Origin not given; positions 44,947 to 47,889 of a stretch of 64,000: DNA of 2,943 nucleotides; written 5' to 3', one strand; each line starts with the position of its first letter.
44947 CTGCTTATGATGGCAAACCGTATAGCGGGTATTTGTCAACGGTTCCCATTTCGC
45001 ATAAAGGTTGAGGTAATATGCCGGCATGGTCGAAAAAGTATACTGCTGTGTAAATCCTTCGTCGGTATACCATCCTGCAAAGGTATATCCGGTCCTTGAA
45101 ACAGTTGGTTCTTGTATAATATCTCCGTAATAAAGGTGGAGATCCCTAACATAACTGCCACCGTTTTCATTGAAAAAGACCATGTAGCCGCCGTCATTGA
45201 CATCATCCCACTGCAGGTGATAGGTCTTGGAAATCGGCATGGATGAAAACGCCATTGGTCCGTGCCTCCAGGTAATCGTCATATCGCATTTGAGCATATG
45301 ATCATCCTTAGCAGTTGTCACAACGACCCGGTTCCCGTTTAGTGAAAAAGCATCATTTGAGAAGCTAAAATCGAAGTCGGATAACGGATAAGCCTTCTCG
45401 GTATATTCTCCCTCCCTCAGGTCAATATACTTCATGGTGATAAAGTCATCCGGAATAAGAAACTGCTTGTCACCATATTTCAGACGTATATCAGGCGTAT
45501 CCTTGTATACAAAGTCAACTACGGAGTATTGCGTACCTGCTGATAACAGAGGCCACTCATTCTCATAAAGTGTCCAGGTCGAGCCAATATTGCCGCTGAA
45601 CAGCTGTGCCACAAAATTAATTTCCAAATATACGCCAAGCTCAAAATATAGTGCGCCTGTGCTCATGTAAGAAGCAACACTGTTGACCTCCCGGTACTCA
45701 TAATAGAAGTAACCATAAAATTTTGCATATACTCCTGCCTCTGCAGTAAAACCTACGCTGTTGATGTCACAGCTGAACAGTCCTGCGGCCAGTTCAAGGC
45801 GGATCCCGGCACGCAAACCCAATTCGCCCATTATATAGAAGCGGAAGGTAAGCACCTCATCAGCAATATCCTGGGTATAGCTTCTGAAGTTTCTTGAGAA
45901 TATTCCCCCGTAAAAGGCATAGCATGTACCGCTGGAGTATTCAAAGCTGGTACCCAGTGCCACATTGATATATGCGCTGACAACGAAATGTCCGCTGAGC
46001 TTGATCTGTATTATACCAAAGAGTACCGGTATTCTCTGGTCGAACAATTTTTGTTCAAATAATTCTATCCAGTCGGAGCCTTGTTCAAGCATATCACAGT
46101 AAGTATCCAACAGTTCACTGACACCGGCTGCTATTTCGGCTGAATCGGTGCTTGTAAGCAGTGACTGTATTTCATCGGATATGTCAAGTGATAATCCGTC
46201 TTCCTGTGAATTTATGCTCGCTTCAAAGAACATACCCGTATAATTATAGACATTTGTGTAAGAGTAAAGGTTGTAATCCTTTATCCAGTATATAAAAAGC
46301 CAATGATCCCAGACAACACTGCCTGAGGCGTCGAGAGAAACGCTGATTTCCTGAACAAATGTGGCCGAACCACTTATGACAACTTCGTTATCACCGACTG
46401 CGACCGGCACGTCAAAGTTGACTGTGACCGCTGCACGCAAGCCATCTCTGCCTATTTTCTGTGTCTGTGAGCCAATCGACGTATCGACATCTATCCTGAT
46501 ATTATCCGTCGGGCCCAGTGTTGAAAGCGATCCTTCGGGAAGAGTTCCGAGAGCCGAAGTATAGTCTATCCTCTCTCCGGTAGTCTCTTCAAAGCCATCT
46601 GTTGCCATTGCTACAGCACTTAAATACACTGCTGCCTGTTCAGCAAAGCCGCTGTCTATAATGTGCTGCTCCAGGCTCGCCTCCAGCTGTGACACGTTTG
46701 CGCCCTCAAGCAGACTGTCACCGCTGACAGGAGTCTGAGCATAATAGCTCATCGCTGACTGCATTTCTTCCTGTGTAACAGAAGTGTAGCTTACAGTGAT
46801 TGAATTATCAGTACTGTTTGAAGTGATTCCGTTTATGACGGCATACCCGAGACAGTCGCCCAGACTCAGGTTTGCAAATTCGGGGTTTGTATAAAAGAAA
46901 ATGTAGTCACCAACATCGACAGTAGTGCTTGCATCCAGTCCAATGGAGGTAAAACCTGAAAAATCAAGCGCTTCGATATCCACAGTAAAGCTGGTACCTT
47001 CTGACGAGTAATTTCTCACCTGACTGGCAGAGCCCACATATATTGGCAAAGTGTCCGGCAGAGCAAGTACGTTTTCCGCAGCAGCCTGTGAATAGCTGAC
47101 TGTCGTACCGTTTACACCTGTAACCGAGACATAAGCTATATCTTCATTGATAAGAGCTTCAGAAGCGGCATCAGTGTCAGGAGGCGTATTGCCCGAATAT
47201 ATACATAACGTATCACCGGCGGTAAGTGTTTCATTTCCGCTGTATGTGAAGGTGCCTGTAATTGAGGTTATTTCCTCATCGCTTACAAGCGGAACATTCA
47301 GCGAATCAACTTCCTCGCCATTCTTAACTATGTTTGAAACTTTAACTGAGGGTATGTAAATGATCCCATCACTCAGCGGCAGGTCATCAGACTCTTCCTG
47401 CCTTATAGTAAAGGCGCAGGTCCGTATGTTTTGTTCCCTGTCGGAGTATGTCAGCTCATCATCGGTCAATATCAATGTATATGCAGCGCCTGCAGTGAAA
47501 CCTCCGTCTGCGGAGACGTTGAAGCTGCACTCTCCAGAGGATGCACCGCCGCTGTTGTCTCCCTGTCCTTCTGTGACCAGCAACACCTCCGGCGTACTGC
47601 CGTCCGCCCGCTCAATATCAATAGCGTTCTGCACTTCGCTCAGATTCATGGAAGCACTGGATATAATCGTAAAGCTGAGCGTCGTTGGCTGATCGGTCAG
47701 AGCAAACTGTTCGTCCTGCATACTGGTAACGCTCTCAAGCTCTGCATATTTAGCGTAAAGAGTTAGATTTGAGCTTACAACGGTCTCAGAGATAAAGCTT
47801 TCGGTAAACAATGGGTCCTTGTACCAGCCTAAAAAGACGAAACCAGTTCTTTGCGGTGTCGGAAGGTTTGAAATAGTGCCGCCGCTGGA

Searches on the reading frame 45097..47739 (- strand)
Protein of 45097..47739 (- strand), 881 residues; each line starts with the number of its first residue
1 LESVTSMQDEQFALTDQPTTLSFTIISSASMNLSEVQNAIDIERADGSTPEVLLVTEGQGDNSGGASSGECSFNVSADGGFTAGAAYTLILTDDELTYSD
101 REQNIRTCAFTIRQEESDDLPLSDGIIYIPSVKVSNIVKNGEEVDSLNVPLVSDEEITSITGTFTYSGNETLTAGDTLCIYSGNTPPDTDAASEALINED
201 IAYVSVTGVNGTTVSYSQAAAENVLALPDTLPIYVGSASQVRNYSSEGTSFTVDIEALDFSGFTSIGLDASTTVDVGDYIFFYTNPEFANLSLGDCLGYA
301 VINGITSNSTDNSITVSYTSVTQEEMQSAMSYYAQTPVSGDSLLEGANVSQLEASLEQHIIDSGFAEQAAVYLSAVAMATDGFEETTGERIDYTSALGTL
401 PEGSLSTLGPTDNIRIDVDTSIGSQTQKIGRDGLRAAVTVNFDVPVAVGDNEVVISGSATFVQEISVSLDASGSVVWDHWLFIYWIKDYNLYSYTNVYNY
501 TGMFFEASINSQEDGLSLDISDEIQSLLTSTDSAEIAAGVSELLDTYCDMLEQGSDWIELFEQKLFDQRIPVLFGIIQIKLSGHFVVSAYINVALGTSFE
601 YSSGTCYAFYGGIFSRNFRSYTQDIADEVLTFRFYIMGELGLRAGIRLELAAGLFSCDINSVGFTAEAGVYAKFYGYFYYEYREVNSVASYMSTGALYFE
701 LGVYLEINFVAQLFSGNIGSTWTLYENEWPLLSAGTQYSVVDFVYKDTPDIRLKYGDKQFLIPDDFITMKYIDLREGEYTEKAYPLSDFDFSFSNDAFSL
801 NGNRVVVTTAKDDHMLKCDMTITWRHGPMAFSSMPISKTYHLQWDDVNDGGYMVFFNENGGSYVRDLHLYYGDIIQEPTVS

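Call 58: search_solved_structures(query=window:45097-47739:-, max_evalue=0.1)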
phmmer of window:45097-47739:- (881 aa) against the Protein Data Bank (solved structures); distinct sequences matched with E-value up to 0.1: 0.

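Call 59: search_protein_families(library=pfam, proteins=[window:45097-47739:-], max_evalue=1)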
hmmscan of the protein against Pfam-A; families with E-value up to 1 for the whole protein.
window:45097-47739:- (881 aa): 2 families
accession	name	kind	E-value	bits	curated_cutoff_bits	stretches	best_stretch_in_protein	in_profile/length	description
PF13600.11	DUF4140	-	0.0047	17.8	27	1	435-475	7-47/98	N-terminal domain of unknown function (DUF4140)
PF21477.3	FERM_C_FAK1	-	0.015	16.3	27.7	1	511-555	52-96/99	FAK1/PYK2, FERM domain C-lobe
